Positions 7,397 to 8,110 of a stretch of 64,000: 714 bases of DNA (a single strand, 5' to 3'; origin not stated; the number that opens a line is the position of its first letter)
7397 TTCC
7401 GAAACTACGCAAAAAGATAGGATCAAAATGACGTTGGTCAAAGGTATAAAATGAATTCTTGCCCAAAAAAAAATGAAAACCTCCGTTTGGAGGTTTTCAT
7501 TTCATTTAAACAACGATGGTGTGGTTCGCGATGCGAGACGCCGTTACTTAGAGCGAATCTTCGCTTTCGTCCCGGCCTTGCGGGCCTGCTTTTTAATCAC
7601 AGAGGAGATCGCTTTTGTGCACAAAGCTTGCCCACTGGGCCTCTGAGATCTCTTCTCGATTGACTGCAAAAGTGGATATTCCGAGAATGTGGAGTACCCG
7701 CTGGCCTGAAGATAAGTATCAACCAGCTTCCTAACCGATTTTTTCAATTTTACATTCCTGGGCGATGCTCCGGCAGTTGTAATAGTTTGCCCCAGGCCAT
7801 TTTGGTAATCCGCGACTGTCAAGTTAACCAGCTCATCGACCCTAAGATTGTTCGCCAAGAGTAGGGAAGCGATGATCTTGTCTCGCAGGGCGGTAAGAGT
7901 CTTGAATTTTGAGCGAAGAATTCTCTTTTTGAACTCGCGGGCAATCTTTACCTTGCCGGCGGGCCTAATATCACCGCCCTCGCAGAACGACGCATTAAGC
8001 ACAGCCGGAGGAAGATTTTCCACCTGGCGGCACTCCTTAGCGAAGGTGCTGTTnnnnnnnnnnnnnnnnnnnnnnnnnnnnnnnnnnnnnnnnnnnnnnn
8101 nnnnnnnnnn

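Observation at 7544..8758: Secreted protein whose C-terminus is a fragment of a tyrosine recombinase catalytic domain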

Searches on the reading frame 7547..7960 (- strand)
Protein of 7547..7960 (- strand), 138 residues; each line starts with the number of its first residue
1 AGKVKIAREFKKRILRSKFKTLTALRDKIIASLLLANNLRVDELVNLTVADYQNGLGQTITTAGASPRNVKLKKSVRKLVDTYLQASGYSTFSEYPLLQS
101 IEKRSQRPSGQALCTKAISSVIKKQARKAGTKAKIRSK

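Call 3: search_protein_families(library=pfam, proteins=[window:7547-7960:-], max_evalue=10)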
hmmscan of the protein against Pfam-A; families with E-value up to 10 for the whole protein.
window:7547-7960:- (138 aa): 1 family
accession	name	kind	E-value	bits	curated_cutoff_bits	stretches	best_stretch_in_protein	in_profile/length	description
PF00589.27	Phage_integrase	-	5.5e-07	30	27.1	1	22-136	19-128/172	Phage integrase family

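Call 4: search_protein_families(library=ncbifam, proteins=[window:7547-7960:-], max_evalue=10)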
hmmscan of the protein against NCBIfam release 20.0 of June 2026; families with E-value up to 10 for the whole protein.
window:7547-7960:- (138 aa): 8 families
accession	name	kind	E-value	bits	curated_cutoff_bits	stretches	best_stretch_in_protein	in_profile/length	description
NF040815.2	recomb_XerA_Arch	equivalog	5.6e-10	39.2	220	1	20-136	107-214/263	site-specific tyrosine recombinase/integron integrase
TIGR02224.1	recomb_XerC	equivalog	4.1e-08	33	335.15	1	20-135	123-236/295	tyrosine recombinase XerC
TIGR02225.1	recomb_XerD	equivalog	5.6e-08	32.5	329.6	1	15-136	114-234/290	site-specific tyrosine recombinase XerD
NF001399.0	PRK00283.1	subfamily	2.6e-07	30.2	279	1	17-133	126-240/300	tyrosine recombinase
NF003462.0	PRK05084.1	equivalog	0.00026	19.8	267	1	23-127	193-297/360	tyrosine recombinase XerS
NF003143.0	PRK04059.1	equivalog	0.0047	17.4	97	1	101-128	61-88/89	50S ribosomal protein L34e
NF002331.0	PRK01287.1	subfamily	0.027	13.4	371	1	15-86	151-225/365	site-specific tyrosine recombinase XerC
NF041031.1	Mre11_Sulfo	equivalog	0.11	11.7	500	1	49-107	304-362/374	DNA double-strand break repair protein Mre11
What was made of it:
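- Checked: NCBIfam XerA/XerC/XerD models give partial hits over the same residues (call 4).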
